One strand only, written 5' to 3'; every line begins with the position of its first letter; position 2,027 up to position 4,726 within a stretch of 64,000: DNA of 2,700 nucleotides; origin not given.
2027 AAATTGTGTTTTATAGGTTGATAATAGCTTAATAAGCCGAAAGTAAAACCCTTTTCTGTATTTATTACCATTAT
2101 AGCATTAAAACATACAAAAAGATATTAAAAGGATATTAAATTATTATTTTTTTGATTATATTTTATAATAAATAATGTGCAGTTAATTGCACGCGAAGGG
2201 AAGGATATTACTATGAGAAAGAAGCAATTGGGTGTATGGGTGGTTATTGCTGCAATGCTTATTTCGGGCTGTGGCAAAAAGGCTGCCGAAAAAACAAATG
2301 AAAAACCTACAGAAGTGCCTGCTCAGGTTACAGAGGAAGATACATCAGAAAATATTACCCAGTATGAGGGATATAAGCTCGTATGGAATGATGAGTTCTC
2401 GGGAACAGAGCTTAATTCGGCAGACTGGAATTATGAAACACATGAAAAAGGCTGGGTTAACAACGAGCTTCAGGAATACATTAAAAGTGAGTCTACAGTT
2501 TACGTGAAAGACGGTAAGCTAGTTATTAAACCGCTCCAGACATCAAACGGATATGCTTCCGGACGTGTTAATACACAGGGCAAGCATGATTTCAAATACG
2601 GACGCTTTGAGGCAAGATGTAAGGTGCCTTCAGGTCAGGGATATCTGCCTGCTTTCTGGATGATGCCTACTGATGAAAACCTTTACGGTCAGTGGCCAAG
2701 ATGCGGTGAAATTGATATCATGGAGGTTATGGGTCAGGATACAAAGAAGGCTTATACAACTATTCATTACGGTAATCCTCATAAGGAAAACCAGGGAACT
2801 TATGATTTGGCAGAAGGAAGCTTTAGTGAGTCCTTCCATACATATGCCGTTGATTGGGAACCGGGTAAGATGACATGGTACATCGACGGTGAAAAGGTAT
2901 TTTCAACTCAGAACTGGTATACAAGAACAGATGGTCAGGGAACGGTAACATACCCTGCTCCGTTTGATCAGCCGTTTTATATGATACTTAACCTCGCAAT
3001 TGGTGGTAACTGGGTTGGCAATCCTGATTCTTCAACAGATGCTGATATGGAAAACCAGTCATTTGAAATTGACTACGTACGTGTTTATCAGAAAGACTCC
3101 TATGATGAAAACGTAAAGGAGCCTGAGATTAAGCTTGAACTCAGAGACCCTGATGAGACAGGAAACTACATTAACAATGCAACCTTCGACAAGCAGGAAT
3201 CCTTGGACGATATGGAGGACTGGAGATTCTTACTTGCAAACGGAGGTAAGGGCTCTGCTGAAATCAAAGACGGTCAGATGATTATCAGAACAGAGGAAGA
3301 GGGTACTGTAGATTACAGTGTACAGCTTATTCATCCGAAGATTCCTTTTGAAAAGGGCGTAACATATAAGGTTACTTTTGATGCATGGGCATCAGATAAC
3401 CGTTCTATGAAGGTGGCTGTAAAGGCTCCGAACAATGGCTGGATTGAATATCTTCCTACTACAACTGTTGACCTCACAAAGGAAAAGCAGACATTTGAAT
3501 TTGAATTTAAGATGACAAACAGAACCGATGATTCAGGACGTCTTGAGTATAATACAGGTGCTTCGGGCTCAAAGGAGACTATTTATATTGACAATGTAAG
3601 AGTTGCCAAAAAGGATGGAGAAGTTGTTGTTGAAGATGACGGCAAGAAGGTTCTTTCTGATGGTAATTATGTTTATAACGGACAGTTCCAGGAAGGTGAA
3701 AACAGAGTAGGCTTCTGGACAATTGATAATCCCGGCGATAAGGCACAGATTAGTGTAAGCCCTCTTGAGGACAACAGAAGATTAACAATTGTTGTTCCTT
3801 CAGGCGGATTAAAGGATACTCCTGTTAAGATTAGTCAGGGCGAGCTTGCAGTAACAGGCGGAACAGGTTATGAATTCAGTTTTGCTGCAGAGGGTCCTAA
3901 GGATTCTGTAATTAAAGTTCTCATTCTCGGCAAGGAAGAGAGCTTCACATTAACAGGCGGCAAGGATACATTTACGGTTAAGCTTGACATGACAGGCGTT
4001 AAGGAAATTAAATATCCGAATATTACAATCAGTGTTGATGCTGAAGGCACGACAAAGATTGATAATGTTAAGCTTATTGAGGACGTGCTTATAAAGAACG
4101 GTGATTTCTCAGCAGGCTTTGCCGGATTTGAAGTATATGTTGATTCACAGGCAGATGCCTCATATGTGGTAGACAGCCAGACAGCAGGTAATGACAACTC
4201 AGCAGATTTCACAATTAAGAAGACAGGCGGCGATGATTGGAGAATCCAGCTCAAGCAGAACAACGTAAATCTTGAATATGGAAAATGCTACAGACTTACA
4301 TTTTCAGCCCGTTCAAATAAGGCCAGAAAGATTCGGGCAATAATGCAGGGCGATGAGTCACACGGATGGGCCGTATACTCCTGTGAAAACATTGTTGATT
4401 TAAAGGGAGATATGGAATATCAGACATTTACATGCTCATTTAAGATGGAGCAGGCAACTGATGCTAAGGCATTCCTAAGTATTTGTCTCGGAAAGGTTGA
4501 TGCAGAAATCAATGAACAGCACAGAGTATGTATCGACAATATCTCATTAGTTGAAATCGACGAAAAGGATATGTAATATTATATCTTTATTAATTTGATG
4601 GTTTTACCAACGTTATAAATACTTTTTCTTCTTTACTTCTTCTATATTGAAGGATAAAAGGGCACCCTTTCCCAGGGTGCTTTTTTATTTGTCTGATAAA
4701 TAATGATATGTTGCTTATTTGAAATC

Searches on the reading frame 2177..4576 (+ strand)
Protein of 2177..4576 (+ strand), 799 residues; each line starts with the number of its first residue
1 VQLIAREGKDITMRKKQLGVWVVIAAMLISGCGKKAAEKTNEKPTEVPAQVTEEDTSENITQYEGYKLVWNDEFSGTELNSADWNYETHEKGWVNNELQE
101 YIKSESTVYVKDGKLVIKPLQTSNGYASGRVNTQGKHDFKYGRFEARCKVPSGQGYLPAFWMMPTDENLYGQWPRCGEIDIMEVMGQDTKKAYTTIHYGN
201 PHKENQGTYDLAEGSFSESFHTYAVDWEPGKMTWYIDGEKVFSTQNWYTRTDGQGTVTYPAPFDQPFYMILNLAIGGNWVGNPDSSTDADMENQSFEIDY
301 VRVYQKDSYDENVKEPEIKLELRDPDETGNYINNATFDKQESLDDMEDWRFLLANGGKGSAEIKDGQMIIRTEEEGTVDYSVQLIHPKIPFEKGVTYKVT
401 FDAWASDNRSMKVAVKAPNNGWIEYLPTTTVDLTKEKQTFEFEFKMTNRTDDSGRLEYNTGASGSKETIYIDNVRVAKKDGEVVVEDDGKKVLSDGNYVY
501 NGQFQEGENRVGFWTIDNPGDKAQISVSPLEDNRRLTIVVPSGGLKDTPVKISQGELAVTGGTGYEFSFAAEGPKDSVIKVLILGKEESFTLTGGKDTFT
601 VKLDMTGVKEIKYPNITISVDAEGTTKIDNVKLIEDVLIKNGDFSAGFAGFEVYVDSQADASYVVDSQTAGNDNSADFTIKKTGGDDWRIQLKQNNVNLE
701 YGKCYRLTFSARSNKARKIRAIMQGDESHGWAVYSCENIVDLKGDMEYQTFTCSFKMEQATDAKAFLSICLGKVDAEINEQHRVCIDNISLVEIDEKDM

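Call 72: search_protein_families(library=pfam, proteins=[window:2177-4576:+], max_evalue=0.00001)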
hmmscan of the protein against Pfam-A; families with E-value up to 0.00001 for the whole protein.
window:2177-4576:+ (799 aa): 2 families
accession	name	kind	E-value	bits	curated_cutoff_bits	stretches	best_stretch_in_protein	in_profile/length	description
PF02018.23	CBM_4_9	-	4.2e-32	111.8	25.9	2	329-461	1-132/136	Carbohydrate binding domain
PF00722.28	Glyco_hydro_16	-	1e-25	90.7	22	1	102-284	8-167/175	Glycosyl hydrolases family 16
